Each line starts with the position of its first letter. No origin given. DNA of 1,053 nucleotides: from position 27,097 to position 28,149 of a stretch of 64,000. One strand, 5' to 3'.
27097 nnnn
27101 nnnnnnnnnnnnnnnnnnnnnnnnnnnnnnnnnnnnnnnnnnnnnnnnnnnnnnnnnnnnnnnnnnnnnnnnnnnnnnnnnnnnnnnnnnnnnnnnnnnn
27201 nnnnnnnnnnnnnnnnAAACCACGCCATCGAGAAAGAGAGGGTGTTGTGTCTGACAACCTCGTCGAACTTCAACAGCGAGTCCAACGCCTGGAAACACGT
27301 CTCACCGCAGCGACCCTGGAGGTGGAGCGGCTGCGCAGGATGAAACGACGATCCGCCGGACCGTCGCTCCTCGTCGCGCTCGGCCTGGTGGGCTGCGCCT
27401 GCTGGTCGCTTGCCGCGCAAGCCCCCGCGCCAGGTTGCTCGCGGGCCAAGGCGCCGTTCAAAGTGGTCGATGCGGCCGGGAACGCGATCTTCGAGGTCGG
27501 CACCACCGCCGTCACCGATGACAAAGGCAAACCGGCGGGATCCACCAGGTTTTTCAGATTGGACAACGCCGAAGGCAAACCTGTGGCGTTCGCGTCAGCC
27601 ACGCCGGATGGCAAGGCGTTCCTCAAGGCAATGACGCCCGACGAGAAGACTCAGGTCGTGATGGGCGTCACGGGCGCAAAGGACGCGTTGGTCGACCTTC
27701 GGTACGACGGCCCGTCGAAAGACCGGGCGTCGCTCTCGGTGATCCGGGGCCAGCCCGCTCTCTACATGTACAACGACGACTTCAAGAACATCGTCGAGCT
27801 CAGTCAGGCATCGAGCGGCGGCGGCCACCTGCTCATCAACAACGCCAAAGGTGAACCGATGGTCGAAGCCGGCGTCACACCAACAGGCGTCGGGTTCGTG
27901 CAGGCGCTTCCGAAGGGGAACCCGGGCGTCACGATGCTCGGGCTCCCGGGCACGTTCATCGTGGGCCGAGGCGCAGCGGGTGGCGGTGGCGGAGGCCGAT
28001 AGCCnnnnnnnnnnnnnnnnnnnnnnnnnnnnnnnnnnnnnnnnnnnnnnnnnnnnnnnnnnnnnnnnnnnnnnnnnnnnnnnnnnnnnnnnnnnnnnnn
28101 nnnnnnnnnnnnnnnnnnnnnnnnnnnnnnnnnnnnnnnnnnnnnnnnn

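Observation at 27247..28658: Tandem pair of paralogous proteins of unrecognised family (coiled-coil helix, single TM, repetitive beta-rich ectodomain)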

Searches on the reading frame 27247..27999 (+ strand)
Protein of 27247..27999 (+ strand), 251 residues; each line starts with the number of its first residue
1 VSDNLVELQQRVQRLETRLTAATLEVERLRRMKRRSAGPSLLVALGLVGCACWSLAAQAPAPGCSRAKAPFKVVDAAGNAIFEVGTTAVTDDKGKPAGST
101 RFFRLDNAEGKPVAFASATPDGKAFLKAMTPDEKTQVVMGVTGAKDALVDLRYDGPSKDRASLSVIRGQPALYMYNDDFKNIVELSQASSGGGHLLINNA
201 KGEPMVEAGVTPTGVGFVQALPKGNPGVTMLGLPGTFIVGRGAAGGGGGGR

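Call 4: search_protein_families(library=pfam, proteins=[window:27247-27999:+], max_evalue=10)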
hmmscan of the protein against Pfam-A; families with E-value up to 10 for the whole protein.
window:27247-27999:+ (251 aa): 2 families
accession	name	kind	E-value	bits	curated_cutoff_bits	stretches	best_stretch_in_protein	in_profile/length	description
PF00866.24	Ring_hydroxyl_B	-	0.35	11.3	27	1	3-31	49-77/144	Ring hydroxylating beta subunit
PF04325.18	DUF465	-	0.48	10.9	25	1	7-33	10-37/48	Protein of unknown function (DUF465)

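Call 5: search_protein_families(library=ncbifam, proteins=[window:27247-27999:+], max_evalue=10)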
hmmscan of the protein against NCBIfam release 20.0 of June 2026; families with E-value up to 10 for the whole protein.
window:27247-27999:+ (251 aa): 0 families

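Call 10: find_homologous_proteins(query=window:27247-27999:+, max_evalue=0.001)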
Query window:27247-27999:+ (251 aa): 8 proteins with E <= 0.001 among 3947 candidates.
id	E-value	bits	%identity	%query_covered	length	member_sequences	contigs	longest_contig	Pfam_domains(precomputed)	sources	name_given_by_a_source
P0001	9.4e-139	479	100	88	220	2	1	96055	-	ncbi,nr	ncbi:MAG TPA: hypothetical protein VJN96_22080 [Vicinamibacterales bacterium]|nr:hypothetical protei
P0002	5.6e-25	106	36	96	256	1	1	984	-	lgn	-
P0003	6.7e-25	106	34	96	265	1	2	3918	-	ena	-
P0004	8.1e-20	89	41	71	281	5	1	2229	-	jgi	jgi:hypothetical protein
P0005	3.0e-7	48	30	71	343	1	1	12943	-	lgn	-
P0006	3.8e-6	45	32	71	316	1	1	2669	-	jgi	jgi:hypothetical protein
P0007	1.7e-4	39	28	71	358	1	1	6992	-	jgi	jgi:hypothetical protein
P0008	8.3e-4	37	40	21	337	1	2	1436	-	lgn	-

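Call 11: search_solved_structures(query=window:27247-27999:+, max_evalue=10)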
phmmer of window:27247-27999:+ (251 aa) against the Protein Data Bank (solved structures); distinct sequences matched with E-value up to 10: 2.
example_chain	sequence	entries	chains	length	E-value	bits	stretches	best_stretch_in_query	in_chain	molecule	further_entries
8w6c_A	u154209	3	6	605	0.5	13.1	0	191-230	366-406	Solute carrier family 13 member 2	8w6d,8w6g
3kd4_A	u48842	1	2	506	1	12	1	63-133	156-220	Putative protease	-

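Call 16: find_encoding_contigs(protein=P0005, flank=10000, max_places=4)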
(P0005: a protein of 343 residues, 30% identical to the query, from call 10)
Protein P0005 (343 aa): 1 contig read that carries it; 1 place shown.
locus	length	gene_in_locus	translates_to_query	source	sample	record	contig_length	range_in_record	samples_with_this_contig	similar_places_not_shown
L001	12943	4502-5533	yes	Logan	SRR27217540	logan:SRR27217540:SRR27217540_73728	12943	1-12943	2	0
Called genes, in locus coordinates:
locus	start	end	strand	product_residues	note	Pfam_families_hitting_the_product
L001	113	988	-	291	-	PF03783:CsgG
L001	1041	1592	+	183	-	PF07638:Sigma70_ECF, PF08281:Sigma70_r4_2 (weak), PF04545:Sigma70_r4 (weak)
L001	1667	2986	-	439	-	-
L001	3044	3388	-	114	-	-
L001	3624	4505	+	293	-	-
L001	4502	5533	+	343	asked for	-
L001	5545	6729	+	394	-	PF00691:OmpA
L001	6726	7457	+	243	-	-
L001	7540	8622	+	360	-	-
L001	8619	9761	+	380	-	-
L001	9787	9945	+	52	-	-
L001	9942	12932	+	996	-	PF00069:Pkinase, PF07714:PK_Tyr_Ser-Thr, PF03109:ABC1 (weak), PF14531:Kinase-like (weak), PF13374:TPR_10 (faint), PF13424:TPR_12 (weak)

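Call 17: find_encoding_contigs(protein=P0007, flank=10000, max_places=4)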
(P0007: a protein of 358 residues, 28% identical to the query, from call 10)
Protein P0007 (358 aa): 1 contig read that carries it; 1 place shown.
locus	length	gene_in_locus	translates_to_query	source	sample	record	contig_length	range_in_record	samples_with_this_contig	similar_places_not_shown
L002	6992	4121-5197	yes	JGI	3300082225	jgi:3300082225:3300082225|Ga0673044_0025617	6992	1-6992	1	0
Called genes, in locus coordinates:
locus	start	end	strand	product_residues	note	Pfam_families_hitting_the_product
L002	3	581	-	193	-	?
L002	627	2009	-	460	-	-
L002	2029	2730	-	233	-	-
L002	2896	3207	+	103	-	-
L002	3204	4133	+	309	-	-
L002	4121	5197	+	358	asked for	-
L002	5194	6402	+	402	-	PF00691:OmpA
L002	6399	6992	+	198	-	?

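Call 18: find_encoding_contigs(protein=P0003, flank=10000, max_places=4)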
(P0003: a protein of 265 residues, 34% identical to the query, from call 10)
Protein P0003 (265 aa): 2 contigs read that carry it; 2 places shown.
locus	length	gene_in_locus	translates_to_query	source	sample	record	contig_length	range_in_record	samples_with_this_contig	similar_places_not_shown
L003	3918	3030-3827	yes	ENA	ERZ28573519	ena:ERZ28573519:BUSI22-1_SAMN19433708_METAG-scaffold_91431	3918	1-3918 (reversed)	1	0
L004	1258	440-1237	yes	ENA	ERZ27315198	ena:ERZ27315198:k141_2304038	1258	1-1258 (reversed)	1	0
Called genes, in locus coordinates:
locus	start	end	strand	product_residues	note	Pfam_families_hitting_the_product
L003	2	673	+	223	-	?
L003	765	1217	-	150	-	-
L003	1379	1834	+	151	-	-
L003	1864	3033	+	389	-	PF00691:OmpA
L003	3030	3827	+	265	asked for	-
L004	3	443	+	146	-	?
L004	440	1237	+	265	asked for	-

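Call 21: predict_structure(alignment_id=A1)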
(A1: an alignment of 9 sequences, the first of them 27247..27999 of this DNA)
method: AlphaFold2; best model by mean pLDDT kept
length: 251 residues; sequences in the alignment: 9
mean_pLDDT: 71.1   pTM: 0.52
mean pLDDT of the five models: 71.1, 69.2, 68.2, 67.4, 56.9
residues with pLDDT >= 90: 32; 70-90: 123; 50-70: 36; < 50: 60
segments of 3 or more residues with pLDDT < 50: 29-62, 225-236, 240-251
pLDDT, mean of each block of 10 residues (from residue 1): 66 69 56 42 44 40 58 86 88 84 88 88 85 85 73 72 85 89 88 89 89 83 49 45 41 42
secondary structure, 60 per line:
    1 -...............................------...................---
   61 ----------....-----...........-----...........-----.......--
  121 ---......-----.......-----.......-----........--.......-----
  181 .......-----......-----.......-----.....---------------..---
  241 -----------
elements in order: H2-32 H39-57 E71-74 E80-90 E96-106 E112-118 E124-129 E135-141 E147-153 E159-166 E169-175 E181-187 E193-198 E204-210 E216-220

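Call 26: search_protein_representatives(alignment_id=A1)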
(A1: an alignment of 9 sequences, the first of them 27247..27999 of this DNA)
Query: 9 sequences, 262 profile positions. Proteins with E-value up to 0.001 (for the whole library): 2153; up to 1e-10: 762; up to 1e-30: 142. The best 150 are listed.
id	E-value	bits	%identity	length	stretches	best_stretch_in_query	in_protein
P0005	1.5e-82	293.5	-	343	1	12-262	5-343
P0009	5.6e-78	278.6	-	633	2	10-260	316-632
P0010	6.3e-69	248.9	-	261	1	5-262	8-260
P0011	2.0e-67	244.0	-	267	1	20-260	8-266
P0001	7.8e-61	222.4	-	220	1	59-261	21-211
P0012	1.8e-59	217.9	-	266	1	44-261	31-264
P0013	8.0e-57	209.2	-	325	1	35-262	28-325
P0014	1.5e-55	205.1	-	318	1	13-262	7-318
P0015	1.1e-54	202.3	-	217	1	4-254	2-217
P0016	1.1e-54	202.1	-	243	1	65-261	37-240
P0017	4.0e-54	200.4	-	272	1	40-261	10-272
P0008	5.2e-54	200.0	-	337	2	1-235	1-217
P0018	8.0e-54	199.4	-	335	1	21-261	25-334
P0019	8.1e-54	199.4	-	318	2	14-221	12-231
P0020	2.2e-53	198.0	-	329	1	37-261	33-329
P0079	1.6e-38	149.3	-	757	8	186-244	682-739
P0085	8.9e-38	146.8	-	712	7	178-252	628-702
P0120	6.1e-33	130.9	-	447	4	120-262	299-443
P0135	1.3e-31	126.6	-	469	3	106-261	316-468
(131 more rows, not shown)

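Call 29: search_protein_families(library=pfam, alignment_id=A2, max_evalue=0.01)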
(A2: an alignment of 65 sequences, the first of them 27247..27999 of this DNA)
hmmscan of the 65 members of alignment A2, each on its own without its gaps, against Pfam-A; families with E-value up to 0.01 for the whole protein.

A. member 1, window:27247-27999:+ (251 aa): 0 families

B. families by the number of members that match (of 65 scanned): 10 families
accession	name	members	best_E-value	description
PF23991.1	DUF7310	4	0.0019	Coiled-coil region of unknown function (DUF7310)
PF03961.19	FapA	1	4.7e-05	Flagellar Assembly Protein A beta solenoid domain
PF19111.5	DUF5798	1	0.00034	Family of unknown function (DUF5798)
PF06832.18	BiPBP_C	1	0.00059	Penicillin-Binding Protein C-terminus Family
PF14282.11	FlxA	1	0.00062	FlxA-like protein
PF20579.4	LapA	1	0.0023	LapA domain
PF10152.14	CCDC53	1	0.0031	Subunit CCDC53 of WASH complex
PF10805.13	DUF2730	1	0.007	Protein of unknown function (DUF2730)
PF16331.10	TolA_bind_tri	1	0.0089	TolA binding protein trimerisation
PF04525.18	LOR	1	0.0091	LURP-one-related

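Call 30: search_solved_structures(query=A2, max_evalue=10)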
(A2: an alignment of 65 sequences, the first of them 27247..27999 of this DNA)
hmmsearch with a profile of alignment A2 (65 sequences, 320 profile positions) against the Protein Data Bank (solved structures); distinct sequences matched with E-value up to 10: 87 (the best 60 are shown).
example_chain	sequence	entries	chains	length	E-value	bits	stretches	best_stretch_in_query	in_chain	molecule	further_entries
7b96_A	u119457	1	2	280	0.00083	21.8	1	115-224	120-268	Isoform 2 of Tripartite motif-containing protein 2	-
7qrv_A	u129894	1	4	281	0.00093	21.6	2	130-226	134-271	Tripartite motif-containing protein 2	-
7b2r_A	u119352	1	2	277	0.00093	21.6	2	154-225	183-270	Tripartite motif-containing protein 2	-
7qrw_A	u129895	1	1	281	0.001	21.4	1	154-226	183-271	Isoform 4 of Tripartite motif-containing protein 3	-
6d69_A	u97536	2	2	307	0.021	17.2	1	142-249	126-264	NHL Repeat Region of D. melanogaster Thin | Thin, isoform D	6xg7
3eex_A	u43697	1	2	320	0.11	14.8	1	168-273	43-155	Outer Surface Protein A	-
1coi_A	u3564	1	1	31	0.22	13.8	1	77-101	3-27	COIL-VALD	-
6q22_A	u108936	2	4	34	0.23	13.7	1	71-96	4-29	Coiled-coil Trimer with Glu:Aminobutyric acid:Lys Triad | peptide with Glu:Ala:Lys triad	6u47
2pms_C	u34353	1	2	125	0.27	13.5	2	68-110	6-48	PNEUMOCOCCAL SURFACE PROTEIN A (PSPA)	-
8egr_M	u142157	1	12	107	0.27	13.5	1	64-100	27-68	gp20, portal-proximal core protein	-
6v50_A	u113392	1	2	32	0.31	13.3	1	71-95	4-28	Coiled-coil Trimer with Glu:Ser:Lys Triad with K7A mutation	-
7q1s_F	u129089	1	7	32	0.32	13.2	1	79-100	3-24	apCC-Di-B_var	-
9rgy_A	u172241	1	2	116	0.36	13.1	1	67-99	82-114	sc-apCC3-CW-0NTT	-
6fwv_A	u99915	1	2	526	0.38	13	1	109-151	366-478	Collagen Adhesion protein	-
8j72_A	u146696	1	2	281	0.39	13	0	153-220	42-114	E3 ubiquitin-protein ligase TRIM71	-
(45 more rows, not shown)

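Call 34: find_homologous_proteins(query=A2, max_evalue=1e-10)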
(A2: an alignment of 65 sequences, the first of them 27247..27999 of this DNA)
Query A2 (65 sequences) (251 aa, profile of the alignment): 6 proteins with E <= 1e-10 among 8000 candidates.
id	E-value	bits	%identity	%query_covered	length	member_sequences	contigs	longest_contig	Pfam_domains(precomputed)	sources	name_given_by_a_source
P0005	6.2e-87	310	30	71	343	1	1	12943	-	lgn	-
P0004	3.4e-76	274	41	71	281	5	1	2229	-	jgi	jgi:hypothetical protein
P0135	2.3e-48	183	34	31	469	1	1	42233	-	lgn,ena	-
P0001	4.8e-46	175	100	88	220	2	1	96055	-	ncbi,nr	ncbi:MAG TPA: hypothetical protein VJN96_22080 [Vicinamibacterales bacterium]|nr:hypothetical protei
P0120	4.2e-33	133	37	62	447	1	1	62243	-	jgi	jgi:hypothetical protein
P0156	2.2e-17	81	24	76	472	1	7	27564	-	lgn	-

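Call 35: find_encoding_contigs(protein=P0120, flank=10000, max_places=3)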
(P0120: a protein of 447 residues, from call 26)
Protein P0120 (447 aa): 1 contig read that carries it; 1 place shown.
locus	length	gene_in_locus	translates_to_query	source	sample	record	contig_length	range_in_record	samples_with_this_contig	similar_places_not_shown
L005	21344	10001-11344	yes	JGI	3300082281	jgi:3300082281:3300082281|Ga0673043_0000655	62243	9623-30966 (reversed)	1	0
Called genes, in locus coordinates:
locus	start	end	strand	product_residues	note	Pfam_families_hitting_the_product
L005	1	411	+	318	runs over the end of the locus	PF02915:Rubrerythrin, PF01988:VIT1 (faint)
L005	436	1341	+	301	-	PF04389:Peptidase_M28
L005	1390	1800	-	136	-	PF00293:NUDIX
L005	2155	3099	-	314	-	-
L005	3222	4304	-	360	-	-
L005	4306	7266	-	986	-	PF13374:TPR_10 (weak), PF13424:TPR_12, PF00515:TPR_1 (weak), PF13424:TPR_12, PF00515:TPR_1, PF13424:TPR_12, PF13424:TPR_12, PF12770:CHAT, +10 more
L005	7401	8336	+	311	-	-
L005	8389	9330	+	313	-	-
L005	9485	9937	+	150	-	PF12276:DUF3617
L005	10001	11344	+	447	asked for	-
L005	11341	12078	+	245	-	-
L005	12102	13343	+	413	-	PF00691:OmpA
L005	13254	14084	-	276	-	-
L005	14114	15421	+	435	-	PF13356:Arm-DNA-bind_3, PF22022:Phage_int_M (weak), PF00589:Phage_integrase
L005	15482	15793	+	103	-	-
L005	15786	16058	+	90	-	PF15731:MqsA_antitoxin (weak), PF01381:HTH_3, PF13560:HTH_31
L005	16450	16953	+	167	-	PF03428:RP-C (weak), PF21984:DnaD_N, PF13730:HTH_36, PF13545:HTH_Crp_2 (faint), PF13412:HTH_24 (weak)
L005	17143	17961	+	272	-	PF09509:Hypoth_Ymh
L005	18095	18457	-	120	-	-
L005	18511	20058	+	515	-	PF00239:Resolvase, PF07508:Recombinase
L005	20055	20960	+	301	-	PF02195:ParB_N, PF07506:RepB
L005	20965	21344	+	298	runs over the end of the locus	PF07506:RepB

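Call 36: find_encoding_contigs(protein=P0135, flank=10000, max_places=3)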
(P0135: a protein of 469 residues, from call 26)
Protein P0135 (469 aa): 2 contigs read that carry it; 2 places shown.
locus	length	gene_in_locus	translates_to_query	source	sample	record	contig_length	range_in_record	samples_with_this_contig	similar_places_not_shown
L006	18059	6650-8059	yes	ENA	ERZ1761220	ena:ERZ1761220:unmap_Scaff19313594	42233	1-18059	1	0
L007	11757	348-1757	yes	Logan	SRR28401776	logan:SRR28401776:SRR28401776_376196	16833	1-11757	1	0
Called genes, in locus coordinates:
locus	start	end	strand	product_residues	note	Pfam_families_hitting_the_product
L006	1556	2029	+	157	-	-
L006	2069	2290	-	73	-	-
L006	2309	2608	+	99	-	-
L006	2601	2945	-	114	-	PF03551:PadR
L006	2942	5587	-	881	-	PF12704:MacB_PCD, PF02687:FtsX, PF12704:MacB_PCD, PF02687:FtsX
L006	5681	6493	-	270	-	-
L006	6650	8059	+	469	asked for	-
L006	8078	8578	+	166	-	-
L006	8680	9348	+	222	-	-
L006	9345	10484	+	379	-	PF12079:DUF3558 (faint)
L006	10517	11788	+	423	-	PF00691:OmpA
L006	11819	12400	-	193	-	-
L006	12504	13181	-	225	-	PF00072:Response_reg, PF00196:GerE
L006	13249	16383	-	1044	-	PF07494:Reg_prop (faint), PF07495:Y_Y_Y (weak), PF07730:HisKA_3, PF02518:HATPase_c, PF13581:HATPase_c_2 (weak)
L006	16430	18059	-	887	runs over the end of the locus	PF12704:MacB_PCD, PF02687:FtsX, PF12704:MacB_PCD, PF02687:FtsX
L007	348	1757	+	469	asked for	-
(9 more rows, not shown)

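Call 37: find_encoding_contigs(protein=P0156, flank=10000, max_places=3)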
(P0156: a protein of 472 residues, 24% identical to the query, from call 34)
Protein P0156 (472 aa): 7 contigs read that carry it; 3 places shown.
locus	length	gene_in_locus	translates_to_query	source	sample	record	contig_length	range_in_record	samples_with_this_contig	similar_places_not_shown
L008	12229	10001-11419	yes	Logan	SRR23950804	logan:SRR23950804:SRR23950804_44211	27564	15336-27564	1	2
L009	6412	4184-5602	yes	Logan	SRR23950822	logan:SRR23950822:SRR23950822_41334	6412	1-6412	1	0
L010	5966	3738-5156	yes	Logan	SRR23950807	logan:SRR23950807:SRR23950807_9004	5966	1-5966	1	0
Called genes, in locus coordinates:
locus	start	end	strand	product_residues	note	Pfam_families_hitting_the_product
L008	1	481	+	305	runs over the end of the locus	PF13407:Peripla_BP_4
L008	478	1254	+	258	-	PF02463:SMC_N, PF13555:AAA_29 (faint), PF00005:ABC_tran, PF09818:ABC_ATPase (faint), PF13304:AAA_21 (faint)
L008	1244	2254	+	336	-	PF02653:BPD_transp_2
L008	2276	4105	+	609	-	PF07859:Abhydrolase_3, PF00392:GntR, PF07729:FCD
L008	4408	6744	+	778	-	PF09371:Tex_N, PF22706:Tex_central_region, PF16921:Tex_YqgF, PF14639:YqgF (weak), PF14635:HHH_7, PF12836:HHH_3, PF17674:HHH_9, PF00575:S1, +2 more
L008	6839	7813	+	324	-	PF12833:HTH_18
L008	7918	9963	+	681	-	PF00092:VWA (weak), PF13519:VWA_2, PF13768:VWA_3 (faint)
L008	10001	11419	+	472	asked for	-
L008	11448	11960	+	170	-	-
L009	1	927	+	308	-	?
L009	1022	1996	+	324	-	PF12833:HTH_18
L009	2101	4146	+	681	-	PF00092:VWA (weak), PF13519:VWA_2, PF13768:VWA_3 (faint)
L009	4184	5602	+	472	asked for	-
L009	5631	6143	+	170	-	-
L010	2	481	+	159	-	?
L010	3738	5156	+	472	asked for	-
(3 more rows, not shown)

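Call 41: find_related_loci(query=A3, collection=genome_contigs, flank=10000)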
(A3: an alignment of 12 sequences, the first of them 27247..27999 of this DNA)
Query A3 (251 aa) in genome_contigs; peptide patterns used: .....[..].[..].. (x = any residue, [..] = any of these).
145 stretches matched a pattern, but none encodes a relative of the query by tblastn (E <= 1e-3).
